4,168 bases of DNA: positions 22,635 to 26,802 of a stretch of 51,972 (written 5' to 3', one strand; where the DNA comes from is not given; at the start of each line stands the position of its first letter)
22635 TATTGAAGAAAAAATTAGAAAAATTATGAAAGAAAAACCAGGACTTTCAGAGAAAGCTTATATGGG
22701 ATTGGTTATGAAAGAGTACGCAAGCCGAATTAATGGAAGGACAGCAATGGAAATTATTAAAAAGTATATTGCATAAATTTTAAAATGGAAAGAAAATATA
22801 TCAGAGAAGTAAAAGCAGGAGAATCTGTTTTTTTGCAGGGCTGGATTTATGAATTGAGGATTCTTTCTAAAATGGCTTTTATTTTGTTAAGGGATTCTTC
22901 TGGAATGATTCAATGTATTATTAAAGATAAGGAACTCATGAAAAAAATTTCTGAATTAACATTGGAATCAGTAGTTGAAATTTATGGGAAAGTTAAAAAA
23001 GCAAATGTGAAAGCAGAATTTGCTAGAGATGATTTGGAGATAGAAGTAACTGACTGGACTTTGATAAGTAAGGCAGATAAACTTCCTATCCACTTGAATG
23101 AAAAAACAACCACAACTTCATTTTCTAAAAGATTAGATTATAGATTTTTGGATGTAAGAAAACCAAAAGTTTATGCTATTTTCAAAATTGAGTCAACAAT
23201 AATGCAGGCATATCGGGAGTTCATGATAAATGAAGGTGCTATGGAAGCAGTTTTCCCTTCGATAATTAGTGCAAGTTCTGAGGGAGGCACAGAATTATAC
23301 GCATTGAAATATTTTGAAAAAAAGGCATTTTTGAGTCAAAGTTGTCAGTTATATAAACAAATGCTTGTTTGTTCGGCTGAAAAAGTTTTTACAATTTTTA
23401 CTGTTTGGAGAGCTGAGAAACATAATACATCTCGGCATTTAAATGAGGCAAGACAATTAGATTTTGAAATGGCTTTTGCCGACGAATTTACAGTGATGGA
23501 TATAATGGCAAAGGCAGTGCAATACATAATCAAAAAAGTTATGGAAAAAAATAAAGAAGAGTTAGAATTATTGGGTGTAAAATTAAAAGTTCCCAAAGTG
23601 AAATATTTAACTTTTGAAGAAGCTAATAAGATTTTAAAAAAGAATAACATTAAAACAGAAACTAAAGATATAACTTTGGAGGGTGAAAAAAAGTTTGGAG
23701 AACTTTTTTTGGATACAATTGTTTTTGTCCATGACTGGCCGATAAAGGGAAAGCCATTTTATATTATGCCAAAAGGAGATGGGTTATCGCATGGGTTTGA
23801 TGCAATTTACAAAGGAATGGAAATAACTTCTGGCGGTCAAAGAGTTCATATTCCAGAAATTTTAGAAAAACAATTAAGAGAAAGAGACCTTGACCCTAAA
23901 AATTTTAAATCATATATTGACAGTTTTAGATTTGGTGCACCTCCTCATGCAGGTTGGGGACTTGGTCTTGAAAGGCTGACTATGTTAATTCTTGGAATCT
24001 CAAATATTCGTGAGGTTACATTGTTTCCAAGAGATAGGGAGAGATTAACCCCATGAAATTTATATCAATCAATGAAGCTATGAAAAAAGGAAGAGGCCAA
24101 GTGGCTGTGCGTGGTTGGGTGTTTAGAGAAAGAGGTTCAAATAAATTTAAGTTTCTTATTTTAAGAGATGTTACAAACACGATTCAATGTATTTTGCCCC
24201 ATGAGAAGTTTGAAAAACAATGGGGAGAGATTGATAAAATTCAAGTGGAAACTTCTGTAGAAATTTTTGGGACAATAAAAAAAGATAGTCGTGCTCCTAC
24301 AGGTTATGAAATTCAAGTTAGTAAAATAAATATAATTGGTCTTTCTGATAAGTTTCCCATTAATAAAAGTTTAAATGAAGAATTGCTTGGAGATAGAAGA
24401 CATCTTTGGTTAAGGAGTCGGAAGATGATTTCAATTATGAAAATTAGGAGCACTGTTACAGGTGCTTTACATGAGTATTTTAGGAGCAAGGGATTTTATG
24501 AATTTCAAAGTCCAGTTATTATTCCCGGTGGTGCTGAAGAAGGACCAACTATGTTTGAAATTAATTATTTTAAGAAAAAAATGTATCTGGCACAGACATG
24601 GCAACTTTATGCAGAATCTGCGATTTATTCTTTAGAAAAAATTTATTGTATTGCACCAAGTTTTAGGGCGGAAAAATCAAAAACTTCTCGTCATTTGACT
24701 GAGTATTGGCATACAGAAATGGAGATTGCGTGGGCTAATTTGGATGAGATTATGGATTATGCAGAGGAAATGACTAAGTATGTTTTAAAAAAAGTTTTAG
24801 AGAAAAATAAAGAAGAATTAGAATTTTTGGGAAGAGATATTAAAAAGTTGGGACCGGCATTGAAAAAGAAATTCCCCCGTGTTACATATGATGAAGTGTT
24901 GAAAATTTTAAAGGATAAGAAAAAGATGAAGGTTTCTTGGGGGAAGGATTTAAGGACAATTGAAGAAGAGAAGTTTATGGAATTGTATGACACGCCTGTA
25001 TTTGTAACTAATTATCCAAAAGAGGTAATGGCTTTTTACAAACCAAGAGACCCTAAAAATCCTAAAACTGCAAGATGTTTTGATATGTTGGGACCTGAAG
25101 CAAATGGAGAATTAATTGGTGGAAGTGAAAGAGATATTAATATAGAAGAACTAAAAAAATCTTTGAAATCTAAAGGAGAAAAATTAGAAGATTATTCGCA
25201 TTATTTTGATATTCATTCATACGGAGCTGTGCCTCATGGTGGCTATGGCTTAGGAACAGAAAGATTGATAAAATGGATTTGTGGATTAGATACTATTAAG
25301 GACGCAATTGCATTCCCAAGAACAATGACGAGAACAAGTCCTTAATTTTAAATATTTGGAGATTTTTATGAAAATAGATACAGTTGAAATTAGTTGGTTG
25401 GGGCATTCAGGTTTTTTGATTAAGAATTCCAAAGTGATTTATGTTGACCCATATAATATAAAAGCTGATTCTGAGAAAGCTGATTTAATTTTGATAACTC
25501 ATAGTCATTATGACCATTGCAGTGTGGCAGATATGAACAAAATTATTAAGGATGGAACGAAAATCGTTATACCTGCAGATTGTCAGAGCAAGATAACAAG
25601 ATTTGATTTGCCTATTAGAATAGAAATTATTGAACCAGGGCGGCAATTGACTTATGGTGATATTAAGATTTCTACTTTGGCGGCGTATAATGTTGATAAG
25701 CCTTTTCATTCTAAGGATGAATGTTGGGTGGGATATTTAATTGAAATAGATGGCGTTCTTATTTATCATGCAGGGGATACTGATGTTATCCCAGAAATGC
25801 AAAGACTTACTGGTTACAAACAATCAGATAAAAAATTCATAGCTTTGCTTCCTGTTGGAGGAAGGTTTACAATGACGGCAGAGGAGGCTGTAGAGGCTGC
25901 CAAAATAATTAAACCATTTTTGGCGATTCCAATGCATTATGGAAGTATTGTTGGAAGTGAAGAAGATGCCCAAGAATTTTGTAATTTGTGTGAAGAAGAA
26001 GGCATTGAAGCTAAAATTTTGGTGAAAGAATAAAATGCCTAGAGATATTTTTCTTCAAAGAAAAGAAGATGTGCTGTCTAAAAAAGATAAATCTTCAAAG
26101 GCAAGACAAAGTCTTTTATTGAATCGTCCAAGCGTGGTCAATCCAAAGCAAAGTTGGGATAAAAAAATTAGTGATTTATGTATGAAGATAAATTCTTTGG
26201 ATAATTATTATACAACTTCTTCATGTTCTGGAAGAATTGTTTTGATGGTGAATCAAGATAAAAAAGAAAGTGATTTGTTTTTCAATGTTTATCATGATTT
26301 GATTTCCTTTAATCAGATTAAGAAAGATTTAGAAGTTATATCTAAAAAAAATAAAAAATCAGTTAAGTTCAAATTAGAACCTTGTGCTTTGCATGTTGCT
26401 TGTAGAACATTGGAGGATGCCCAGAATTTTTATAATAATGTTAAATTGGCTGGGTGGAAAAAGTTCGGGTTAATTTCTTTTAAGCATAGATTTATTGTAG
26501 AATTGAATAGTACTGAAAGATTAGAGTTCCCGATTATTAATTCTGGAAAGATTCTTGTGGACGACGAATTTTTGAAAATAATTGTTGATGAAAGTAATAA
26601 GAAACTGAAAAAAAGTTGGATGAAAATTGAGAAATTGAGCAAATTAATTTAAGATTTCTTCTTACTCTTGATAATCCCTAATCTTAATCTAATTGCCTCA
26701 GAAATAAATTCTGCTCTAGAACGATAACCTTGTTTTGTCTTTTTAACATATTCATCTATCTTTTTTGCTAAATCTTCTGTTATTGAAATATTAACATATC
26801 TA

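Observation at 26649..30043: Five-gene operon of membrane-anchored Cys-rich surface proteins ending in a transglutaminase-like protein, with a divergent RHH regulator and palindromic operator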

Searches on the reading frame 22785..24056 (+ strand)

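Call 7: search_protein_families(library=pfam, proteins=[window:22785-24056:+], max_evalue=0.01)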
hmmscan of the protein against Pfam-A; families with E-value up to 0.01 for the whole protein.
window:22785-24056:+ (423 aa): 3 families
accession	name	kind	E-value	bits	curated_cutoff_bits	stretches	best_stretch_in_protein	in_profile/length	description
PF00152.25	tRNA-synt_2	-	6.2e-73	246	25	1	115-417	4-307/308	tRNA synthetases class II (D, K and N)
PF01336.31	tRNA_anti-codon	-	9.1e-15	54.8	27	1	16-94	2-75/75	OB-fold nucleic acid binding domain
PF01409.25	tRNA-synt_2d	-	2.5e-05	24.3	19.8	1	389-411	213-235/246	tRNA synthetases class II core domain (F)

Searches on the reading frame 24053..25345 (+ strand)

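Call 7: search_protein_families(library=pfam, proteins=[window:24053-25345:+], max_evalue=0.01)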
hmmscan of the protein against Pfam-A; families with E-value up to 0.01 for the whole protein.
window:24053-25345:+ (430 aa): 2 families
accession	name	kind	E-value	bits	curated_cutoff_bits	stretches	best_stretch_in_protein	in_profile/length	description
PF00152.25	tRNA-synt_2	-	8.3e-73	245.6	25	1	109-424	2-307/308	tRNA synthetases class II (D, K and N)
PF01336.31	tRNA_anti-codon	-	1.9e-14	53.8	27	1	17-95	1-75/75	OB-fold nucleic acid binding domain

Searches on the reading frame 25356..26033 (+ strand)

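Call 7: search_protein_families(library=pfam, proteins=[window:25356-26033:+], max_evalue=0.01)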
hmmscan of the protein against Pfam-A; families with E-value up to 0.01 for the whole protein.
window:25356-26033:+ (225 aa): 3 families
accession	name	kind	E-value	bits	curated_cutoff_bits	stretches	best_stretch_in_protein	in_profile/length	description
PF13483.12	Lactamase_B_3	-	5.9e-28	98.3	24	1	11-194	1-160/160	Beta-lactamase superfamily domain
PF12706.13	Lactamase_B_2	-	2.8e-20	73.2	27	1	32-195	21-200/200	Beta-lactamase superfamily domain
PF00753.33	Lactamase_B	-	0.0053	17.1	22.7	1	32-59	34-61/196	Metallo-beta-lactamase superfamily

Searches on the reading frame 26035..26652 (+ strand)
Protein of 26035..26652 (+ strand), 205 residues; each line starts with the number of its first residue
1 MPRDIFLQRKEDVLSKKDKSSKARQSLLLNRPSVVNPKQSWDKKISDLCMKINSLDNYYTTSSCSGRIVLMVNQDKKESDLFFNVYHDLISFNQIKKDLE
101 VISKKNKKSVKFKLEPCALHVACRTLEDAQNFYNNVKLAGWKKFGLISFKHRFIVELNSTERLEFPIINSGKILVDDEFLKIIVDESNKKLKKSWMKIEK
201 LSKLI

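Call 7: search_protein_families(library=pfam, proteins=[window:26035-26652:+], max_evalue=0.01)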
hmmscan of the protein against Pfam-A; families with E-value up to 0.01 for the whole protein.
window:26035-26652:+ (205 aa): 1 family
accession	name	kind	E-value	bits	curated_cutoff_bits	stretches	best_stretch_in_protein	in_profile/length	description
PF02676.19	TYW3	-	2.1e-36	125.7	27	1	34-203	16-207/211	Methyltransferase TYW3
